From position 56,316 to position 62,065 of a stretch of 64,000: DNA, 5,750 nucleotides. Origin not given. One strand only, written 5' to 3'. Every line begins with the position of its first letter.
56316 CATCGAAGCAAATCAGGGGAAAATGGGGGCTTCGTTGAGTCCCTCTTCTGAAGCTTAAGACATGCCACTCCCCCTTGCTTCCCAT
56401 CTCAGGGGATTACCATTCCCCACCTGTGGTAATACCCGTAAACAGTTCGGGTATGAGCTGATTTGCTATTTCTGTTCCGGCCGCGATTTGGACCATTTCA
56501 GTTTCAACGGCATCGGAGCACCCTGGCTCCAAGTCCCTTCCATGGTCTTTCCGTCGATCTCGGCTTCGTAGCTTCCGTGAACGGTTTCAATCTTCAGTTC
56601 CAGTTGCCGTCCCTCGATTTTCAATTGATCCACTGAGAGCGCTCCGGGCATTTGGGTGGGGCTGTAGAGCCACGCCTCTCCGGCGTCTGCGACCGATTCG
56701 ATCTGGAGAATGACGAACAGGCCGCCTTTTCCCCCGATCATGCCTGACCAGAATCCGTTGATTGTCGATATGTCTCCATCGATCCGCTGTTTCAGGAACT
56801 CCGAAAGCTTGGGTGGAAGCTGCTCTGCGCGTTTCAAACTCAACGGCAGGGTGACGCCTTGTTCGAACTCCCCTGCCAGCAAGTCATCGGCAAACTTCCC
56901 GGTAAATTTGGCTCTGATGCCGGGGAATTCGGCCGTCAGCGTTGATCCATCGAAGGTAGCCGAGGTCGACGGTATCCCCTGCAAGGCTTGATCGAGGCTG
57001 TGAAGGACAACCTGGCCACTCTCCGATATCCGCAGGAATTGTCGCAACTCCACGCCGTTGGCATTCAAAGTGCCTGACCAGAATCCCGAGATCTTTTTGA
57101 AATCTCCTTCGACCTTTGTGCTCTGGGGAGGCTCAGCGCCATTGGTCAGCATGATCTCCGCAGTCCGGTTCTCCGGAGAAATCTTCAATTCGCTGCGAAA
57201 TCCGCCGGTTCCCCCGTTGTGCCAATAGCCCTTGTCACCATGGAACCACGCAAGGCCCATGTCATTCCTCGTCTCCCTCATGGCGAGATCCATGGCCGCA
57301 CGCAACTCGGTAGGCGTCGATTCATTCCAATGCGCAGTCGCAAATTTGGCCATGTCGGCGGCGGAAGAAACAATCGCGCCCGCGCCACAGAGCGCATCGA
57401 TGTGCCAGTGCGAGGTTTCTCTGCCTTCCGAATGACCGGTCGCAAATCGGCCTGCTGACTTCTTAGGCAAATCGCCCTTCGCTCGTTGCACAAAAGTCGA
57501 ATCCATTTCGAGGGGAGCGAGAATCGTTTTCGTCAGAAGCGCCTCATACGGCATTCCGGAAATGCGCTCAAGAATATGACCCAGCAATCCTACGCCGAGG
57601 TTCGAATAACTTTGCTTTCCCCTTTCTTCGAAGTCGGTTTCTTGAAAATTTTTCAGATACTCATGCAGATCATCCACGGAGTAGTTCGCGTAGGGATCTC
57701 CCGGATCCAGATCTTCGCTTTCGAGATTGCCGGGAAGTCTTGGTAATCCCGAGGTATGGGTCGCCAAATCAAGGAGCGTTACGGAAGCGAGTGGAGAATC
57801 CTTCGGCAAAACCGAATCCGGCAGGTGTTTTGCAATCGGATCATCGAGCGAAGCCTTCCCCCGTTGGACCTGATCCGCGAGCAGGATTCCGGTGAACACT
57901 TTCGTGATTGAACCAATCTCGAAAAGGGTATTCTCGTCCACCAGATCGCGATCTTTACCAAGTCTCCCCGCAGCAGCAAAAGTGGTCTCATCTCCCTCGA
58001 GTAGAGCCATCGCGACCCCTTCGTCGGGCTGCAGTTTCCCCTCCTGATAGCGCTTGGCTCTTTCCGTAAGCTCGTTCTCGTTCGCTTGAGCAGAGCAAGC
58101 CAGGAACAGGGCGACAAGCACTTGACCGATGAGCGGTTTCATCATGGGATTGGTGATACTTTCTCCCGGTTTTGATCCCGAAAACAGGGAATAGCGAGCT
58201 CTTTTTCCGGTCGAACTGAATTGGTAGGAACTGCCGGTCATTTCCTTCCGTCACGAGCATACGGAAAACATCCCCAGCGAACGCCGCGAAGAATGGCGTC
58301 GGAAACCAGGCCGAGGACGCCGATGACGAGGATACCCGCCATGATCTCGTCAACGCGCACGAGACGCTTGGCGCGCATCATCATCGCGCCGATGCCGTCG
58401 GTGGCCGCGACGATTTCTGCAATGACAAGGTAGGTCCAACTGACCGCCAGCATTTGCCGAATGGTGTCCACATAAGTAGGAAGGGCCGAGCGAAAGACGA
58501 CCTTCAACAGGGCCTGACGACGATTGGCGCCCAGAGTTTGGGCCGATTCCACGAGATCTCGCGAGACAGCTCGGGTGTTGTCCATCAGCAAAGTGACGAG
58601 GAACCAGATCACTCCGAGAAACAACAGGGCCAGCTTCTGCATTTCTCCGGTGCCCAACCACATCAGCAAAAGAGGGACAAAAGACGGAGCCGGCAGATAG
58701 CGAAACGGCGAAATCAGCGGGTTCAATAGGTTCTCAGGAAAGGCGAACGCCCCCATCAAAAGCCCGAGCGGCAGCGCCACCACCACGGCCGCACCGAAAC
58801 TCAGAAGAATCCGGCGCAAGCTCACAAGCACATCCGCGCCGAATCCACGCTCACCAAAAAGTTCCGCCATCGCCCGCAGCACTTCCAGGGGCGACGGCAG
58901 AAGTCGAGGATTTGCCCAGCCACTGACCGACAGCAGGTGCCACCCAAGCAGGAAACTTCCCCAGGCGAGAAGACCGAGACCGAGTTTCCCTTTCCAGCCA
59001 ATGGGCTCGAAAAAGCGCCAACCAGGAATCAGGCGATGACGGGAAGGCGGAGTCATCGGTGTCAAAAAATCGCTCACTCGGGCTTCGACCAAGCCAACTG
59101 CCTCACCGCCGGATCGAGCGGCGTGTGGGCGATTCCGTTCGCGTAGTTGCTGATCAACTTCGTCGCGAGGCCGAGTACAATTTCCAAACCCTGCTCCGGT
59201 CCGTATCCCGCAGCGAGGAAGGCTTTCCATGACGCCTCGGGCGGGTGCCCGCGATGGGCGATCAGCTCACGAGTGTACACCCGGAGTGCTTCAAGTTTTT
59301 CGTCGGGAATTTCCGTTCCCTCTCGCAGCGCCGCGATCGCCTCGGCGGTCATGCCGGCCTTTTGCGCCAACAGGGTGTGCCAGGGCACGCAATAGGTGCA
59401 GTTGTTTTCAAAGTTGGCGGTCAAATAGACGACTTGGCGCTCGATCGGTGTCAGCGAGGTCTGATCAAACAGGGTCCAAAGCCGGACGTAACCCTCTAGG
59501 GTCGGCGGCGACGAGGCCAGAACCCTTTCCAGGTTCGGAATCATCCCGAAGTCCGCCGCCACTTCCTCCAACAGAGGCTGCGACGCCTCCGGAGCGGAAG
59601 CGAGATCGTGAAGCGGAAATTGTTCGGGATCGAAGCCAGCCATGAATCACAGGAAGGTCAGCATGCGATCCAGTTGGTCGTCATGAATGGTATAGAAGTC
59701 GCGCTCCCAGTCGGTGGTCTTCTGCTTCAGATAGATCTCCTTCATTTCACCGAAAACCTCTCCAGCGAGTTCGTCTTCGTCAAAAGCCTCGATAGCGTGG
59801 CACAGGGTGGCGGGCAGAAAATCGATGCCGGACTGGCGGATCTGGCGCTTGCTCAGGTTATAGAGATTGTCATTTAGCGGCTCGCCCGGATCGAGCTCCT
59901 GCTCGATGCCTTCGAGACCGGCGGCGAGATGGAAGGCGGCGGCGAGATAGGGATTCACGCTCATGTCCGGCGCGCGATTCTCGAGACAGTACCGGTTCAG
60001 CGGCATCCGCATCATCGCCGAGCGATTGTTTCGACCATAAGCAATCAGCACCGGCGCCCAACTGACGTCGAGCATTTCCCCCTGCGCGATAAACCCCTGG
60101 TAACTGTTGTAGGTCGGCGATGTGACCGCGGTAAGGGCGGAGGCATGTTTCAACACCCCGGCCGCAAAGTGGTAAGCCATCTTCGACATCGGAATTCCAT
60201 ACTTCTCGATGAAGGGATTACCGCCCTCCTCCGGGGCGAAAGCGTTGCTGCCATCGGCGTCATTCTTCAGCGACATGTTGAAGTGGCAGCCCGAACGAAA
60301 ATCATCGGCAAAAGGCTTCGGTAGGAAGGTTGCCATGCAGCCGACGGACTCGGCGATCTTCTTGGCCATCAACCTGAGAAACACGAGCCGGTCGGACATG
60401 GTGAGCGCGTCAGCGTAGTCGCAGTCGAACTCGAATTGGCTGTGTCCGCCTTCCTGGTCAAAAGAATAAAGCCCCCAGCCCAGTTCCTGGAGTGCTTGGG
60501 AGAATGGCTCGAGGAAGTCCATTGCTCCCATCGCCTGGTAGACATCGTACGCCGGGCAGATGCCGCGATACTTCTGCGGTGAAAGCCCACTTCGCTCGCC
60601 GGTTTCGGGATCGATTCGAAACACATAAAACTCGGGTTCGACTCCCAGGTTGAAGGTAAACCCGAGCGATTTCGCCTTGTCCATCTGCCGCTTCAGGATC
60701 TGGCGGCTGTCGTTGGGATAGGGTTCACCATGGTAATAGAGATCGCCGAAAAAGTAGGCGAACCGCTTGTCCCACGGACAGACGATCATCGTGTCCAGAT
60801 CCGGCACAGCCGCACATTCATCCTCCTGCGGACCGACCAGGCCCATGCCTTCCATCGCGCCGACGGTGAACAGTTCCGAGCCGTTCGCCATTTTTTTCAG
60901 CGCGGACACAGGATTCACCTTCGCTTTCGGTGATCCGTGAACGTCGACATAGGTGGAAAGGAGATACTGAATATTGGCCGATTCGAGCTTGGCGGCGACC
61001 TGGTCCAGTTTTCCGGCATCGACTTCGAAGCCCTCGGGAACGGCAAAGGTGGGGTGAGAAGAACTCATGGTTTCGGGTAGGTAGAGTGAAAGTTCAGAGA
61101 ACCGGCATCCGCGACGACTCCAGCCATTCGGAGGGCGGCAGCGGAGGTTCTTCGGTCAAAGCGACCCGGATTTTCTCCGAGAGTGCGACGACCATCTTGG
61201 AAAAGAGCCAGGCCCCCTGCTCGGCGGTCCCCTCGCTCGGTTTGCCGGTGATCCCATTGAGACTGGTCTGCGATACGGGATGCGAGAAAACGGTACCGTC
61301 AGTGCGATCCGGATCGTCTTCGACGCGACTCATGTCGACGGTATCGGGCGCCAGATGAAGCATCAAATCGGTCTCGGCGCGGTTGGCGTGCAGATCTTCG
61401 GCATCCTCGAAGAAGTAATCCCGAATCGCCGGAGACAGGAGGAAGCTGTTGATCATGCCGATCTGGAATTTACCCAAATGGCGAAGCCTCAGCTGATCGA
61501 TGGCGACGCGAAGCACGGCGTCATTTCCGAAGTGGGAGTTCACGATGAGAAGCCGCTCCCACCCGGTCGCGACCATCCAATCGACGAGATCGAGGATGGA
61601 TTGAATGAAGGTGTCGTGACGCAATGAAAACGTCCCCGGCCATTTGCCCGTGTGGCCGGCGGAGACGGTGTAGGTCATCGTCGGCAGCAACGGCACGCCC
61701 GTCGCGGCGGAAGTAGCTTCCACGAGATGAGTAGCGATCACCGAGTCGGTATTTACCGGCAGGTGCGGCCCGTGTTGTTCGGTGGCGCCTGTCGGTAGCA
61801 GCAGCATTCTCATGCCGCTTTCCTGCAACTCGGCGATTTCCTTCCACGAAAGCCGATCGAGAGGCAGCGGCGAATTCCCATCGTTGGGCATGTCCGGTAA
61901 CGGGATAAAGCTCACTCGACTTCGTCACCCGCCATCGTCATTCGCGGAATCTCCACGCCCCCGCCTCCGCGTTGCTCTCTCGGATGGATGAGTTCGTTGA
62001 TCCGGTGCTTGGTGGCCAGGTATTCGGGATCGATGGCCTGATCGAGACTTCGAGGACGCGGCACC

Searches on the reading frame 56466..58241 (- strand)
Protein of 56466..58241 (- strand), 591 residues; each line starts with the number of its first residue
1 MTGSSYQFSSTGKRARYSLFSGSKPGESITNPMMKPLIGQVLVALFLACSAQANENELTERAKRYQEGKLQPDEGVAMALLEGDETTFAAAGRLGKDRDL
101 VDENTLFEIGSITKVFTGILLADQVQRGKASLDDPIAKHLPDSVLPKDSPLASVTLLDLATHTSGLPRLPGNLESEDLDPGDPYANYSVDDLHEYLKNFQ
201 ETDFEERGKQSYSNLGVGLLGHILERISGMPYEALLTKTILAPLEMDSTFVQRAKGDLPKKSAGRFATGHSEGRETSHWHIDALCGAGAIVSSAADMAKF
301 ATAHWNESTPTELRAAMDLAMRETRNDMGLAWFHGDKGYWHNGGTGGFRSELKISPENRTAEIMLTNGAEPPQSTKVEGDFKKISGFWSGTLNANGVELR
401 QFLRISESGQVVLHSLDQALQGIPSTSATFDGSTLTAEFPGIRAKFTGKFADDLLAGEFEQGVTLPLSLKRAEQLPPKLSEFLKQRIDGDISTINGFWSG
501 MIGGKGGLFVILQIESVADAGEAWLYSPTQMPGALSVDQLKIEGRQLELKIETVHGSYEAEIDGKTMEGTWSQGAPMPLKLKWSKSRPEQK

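Call 42: search_protein_families(library=pfam, proteins=[window:56466-58241:-], max_evalue=0.001)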
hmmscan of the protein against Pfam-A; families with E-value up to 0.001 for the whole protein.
window:56466-58241:- (591 aa): 2 families
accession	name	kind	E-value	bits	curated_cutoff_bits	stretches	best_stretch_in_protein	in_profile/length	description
PF00144.29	Beta-lactamase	-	9.3e-56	189.8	27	1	74-378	15-320/329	Beta-lactamase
PF13354.11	Beta-lactamase2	-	0.00014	21.7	22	1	101-162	15-81/214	Beta-lactamase enzyme family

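Call 46: search_protein_families(library=ncbifam, proteins=[window:56466-58241:-], max_evalue=0.00001)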
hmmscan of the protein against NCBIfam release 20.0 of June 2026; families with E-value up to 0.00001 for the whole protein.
window:56466-58241:- (591 aa): 44 families (the best 25 are shown)
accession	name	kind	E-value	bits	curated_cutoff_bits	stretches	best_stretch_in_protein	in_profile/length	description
NF033085.1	bla_class_C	equivalog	1.1e-33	116.6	415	1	75-320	23-251/356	class C beta-lactamase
NF007943.0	PRK10662.1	equivalog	1.2e-29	103.1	266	1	58-309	33-275/380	D-alanyl-D-alanine-carboxypeptidase/endopeptidase AmpH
NF012173.1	CMY2-MIR-ACT-EC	exception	1e-26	93.6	680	1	53-319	23-274/380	CMY2/MIR/ACT/EC family class C beta-lactamase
NF000385.4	blaACT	exception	1e-24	87.3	810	1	70-304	42-257/380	ACT family cephalosporin-hydrolyzing class C beta-lactamase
NF012102.1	blaDHA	exception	1.2e-24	87.2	800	1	98-320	70-274/379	DHA family class C beta-lactamase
NF041666.1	ampC_Ecan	exception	3.4e-23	82.1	860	1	45-302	12-255/381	CMY2-MIR-ACT-EC family cephalosporin-hydrolyzing class C beta-lactamase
NF033575.1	blaRHO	exception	9.1e-23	80.8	825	1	84-274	56-225/380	RHO family class C beta-lactamase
NF000191.1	CMY2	exception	9.1e-23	80.6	800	1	74-312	46-265/381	CMY-2 family class C beta-lactamase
NF000187.3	BlaMIR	exception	1.9e-22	79.9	882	1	71-303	43-256/381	MIR family cephalosporin-hydrolyzing class C beta-lactamase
NF033698.1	blaCSA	exception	1.8e-21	76.6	884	1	36-256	3-207/375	CSA family class C beta-lactamase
NF050810.1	blaCHC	exception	1.8e-21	76.5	780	1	96-304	68-256/387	CHC family extended-spectrum class C beta-lactamase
NF038089.1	blaYRC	exception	2.8e-21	75.9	870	1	98-315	71-265/381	YRC family class C beta-lactamase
NF041663.1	ampC_Sliq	exception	2.8e-21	75.8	860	1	99-258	68-211/378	cephalosporin-hydrolyzing class C beta-lactamase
NF012172.1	FOX-MOX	exception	7.5e-21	74.5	700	1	75-322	48-277/382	FOX/MOX family class C beta-lactamase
NF041662.1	ampC_Kaer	exception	1.2e-20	73.6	825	1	98-320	71-275/381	AmpC-Kaer family extended-spectrum class C beta-lactamase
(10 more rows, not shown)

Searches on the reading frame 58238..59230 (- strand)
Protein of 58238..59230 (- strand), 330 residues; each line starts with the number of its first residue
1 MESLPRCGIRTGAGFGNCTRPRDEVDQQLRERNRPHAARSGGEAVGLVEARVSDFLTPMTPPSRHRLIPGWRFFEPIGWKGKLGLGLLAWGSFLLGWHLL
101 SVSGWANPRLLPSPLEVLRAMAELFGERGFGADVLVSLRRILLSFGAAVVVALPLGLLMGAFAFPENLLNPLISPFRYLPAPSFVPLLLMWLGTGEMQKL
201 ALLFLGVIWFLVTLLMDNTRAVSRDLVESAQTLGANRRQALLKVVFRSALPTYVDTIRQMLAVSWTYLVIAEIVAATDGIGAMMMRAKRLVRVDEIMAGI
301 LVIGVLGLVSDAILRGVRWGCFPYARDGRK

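Call 42: search_protein_families(library=pfam, proteins=[window:58238-59230:-], max_evalue=0.001)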
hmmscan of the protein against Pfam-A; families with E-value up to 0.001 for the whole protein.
window:58238-59230:- (330 aa): 1 family
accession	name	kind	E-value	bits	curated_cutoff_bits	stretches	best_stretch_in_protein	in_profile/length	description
PF00528.27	BPD_transp_1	-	8.4e-21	75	26.4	1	152-314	1-175/184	Binding-protein-dependent transport system inner membrane component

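Call 46: search_protein_families(library=ncbifam, proteins=[window:58238-59230:-], max_evalue=0.00001)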
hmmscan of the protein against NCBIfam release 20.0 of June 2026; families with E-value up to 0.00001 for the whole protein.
window:58238-59230:- (330 aa): 8 families
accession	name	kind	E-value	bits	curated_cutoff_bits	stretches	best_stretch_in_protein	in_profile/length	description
NF007545.0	PRK10160.1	equivalog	1.4e-35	123.1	342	1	85-319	26-265/275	taurine ABC transporter permease TauC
NF040733.1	ABC_perm_U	equivalog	1.9e-32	112.7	295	1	95-315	20-239/251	ABC transporter permease subunit SaoP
NF008470.0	PRK11365.1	equivalog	1.2e-26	93.7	347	1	95-312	23-240/263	aliphatic sulfonate ABC transporter permease SsuC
TIGR01183.1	ntrB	equivalog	4.6e-22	78.7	209.05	1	127-314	12-199/202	nitrate ABC transporter permease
NF008196.0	PRK10952.1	equivalog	1.4e-14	53.7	439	1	127-313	139-319/356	glycine betaine/L-proline ABC transporter permease ProW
TIGR03416.1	ABC_choXWV_perm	equivalog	1.3e-12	47.7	363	1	99-313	54-266/267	choline ABC transporter permease subunit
TIGR01097.1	PhnE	equivalog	1.7e-07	31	216.7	1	142-318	69-248/252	phosphonate ABC transporter, permease protein PhnE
NF011690.0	PRK15110.1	equivalog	8.3e-06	25.4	432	0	214-310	201-298/321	putrescine export ABC transporter permease SapB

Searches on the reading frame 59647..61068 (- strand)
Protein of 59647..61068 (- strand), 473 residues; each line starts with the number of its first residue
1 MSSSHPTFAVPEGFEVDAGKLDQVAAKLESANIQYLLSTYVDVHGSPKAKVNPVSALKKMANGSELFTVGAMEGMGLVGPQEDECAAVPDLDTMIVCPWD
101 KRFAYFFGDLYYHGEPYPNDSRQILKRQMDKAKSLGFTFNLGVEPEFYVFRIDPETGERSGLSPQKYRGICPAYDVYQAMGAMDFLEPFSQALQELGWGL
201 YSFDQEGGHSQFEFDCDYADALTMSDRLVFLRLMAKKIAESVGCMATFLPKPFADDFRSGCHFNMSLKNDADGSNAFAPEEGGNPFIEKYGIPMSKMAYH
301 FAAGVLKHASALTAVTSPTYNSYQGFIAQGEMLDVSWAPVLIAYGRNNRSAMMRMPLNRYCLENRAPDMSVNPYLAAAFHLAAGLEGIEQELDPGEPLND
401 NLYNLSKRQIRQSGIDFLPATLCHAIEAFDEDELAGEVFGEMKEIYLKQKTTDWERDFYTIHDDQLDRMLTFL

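Call 42: search_protein_families(library=pfam, proteins=[window:59647-61068:-], max_evalue=0.001)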
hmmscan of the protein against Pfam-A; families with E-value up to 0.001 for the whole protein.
window:59647-61068:- (473 aa): 1 family
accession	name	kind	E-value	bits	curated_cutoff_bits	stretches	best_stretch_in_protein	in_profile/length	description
PF00120.29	Gln-synt_C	-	3.6e-80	270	24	1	120-468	3-343/344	Glutamine synthetase, catalytic domain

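Call 46: search_protein_families(library=ncbifam, proteins=[window:59647-61068:-], max_evalue=0.00001)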
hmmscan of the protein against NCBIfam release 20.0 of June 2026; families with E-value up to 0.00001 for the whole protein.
window:59647-61068:- (473 aa): 5 families
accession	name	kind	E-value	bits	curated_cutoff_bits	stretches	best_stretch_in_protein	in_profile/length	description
TIGR03105.1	gln_synth_III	equivalog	3.2e-130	434.5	469.6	1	26-468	3-432/435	type III glutamate--ammonia ligase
TIGR00653.1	GlnA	equivalog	1.7e-81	274.3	429.15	1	23-465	2-456/462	type I glutamate--ammonia ligase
NF045547.1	GGputSyn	equivalog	1.9e-64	218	650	1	22-456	3-429/438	gamma-glutamylputrescine synthetase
NF007006.0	PRK09469.1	equivalog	3.1e-37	128.2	845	1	210-462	218-459/469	glutamate--ammonia ligase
NF041605.1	gln_syn_GlnII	equivalog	3e-08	33.2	500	1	184-273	148-238/333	glutamine synthetase GlnII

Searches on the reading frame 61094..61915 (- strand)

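Call 42: search_protein_families(library=pfam, proteins=[window:61094-61915:-], max_evalue=0.001)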
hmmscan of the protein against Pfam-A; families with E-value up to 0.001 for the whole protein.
window:61094-61915:- (273 aa): 1 family
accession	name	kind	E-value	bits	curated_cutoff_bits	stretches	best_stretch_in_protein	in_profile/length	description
PF02633.19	Creatininase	-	1.1e-60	205.5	31.3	1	21-248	2-237/238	Creatinine amidohydrolase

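Call 46: search_protein_families(library=ncbifam, proteins=[window:61094-61915:-], max_evalue=0.00001)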
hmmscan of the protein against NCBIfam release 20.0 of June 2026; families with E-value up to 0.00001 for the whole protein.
window:61094-61915:- (273 aa): 4 families
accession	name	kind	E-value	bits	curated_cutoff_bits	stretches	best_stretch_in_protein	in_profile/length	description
TIGR03964.1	mycofact_creat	equivalog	5.6e-37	127.5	172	1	24-251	6-219/228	mycofactocin biosynthesis peptidyl-dipeptidase MftE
TIGR04448.1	creatininase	equivalog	3e-36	125.3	235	1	22-250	2-243/246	creatininase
NF041098.2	diketo_inos_hlase_IolN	equivalog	8.8e-15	54.6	245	1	20-201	10-193/307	3-dehydro-scyllo-inosose hydrolase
NF033501.0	ArfB_arch_rifla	equivalog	6e-07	29.5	180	1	45-155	26-130/219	2-amino-5-formylamino-6-ribosylaminopyrimidin-4(3H)-one 5'-monophosphate deformylase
